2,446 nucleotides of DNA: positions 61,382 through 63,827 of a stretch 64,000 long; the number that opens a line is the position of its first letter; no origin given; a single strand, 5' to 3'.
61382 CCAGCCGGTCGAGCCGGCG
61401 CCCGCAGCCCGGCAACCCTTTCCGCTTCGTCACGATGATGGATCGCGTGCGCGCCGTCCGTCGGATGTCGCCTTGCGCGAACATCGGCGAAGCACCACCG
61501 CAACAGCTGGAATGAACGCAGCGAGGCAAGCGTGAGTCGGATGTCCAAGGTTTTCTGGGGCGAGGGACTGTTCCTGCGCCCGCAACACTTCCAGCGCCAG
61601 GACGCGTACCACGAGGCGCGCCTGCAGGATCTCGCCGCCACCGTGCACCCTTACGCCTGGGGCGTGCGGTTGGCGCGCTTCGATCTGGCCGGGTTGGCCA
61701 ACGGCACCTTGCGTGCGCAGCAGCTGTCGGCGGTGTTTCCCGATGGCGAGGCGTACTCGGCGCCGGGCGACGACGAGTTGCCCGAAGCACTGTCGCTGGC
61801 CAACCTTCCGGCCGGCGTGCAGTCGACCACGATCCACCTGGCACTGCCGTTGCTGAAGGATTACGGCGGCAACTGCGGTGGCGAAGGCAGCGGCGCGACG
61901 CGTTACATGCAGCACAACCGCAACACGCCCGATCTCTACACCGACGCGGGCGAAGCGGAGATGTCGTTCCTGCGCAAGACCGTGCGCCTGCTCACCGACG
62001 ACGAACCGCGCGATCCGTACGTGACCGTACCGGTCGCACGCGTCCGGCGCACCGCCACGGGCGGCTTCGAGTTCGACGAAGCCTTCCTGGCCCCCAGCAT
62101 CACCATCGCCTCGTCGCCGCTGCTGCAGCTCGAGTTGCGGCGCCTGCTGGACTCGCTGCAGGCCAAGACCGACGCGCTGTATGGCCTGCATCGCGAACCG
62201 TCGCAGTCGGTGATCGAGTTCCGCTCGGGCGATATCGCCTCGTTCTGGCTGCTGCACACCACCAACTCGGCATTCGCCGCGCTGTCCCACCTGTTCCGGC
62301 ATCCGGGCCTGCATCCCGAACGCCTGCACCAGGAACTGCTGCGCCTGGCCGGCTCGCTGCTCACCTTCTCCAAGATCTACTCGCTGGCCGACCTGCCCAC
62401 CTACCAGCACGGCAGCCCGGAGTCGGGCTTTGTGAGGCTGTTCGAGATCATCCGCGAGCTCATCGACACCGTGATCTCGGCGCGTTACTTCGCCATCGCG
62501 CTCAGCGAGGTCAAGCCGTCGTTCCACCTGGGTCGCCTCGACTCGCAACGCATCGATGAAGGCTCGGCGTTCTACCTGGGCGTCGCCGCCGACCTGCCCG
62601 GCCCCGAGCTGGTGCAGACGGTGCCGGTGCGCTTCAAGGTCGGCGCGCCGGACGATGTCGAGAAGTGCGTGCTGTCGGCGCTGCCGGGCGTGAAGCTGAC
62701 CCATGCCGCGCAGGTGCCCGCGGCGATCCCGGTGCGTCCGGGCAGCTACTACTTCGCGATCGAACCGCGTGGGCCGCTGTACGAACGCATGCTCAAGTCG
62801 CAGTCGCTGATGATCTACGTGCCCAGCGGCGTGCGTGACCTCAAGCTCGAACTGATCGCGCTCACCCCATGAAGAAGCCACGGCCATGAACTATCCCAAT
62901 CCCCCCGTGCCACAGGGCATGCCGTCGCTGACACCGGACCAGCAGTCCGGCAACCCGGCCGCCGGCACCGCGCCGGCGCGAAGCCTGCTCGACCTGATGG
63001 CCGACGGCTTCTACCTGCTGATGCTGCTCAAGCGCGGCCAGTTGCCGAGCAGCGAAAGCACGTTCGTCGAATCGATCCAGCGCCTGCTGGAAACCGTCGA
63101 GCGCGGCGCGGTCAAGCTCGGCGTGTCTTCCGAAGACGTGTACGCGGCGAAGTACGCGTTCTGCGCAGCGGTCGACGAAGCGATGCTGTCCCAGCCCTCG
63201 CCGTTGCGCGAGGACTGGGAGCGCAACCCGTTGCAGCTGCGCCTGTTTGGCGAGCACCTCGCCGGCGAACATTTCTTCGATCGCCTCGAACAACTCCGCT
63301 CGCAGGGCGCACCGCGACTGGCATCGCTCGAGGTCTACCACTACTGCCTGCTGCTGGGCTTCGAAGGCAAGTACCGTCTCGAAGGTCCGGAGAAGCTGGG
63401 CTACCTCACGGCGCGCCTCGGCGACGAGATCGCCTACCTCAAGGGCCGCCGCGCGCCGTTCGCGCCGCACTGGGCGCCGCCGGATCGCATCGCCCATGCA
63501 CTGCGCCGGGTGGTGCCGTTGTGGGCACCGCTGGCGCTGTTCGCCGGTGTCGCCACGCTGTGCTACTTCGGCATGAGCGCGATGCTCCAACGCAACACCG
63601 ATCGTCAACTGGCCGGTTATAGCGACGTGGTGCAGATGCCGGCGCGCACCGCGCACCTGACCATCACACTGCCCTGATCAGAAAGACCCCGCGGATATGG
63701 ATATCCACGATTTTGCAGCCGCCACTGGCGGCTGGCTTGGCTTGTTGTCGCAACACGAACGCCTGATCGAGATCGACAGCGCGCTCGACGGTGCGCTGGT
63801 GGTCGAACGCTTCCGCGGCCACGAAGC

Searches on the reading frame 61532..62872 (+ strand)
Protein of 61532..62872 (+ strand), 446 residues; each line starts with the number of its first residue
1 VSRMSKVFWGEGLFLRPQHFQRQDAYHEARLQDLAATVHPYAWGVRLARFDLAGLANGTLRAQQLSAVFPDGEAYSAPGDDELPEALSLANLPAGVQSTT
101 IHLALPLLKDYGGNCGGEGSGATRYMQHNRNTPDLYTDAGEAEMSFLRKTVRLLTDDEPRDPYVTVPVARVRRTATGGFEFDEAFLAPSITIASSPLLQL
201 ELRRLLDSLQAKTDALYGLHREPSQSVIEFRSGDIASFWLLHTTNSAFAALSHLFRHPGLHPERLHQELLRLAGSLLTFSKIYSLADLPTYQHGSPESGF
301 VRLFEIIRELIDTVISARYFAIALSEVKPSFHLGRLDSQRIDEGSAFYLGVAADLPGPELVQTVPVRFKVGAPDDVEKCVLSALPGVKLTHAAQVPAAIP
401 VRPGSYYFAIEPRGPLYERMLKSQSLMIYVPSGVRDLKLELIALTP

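Call 9: search_protein_families(library=pfam, proteins=[window:61532-62872:+], max_evalue=0.001)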
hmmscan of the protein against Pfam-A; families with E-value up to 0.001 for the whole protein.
window:61532-62872:+ (446 aa): 1 family
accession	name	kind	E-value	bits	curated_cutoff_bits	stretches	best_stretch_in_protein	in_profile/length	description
PF05936.17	T6SS_VasE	-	4.7e-135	451.1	23.4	1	19-443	1-428/429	Bacterial Type VI secretion, VC_A0110, EvfL, ImpJ, VasE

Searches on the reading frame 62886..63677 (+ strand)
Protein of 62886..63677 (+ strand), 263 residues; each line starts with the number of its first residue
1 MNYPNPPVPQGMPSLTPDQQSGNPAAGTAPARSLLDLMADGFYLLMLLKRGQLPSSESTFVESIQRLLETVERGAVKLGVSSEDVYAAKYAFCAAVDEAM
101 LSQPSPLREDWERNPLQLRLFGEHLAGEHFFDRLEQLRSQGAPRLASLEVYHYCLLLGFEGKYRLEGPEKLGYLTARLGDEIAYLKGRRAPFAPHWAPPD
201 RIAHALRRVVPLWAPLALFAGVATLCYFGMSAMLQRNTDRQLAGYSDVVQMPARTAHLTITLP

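Call 9: search_protein_families(library=pfam, proteins=[window:62886-63677:+], max_evalue=0.001)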
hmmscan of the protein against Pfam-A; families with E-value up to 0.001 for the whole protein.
window:62886-63677:+ (263 aa): 1 family
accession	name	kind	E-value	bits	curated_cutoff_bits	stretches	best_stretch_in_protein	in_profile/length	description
PF09850.14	DotU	-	7.1e-60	202.6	27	1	34-231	2-203/205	Type VI secretion system protein DotU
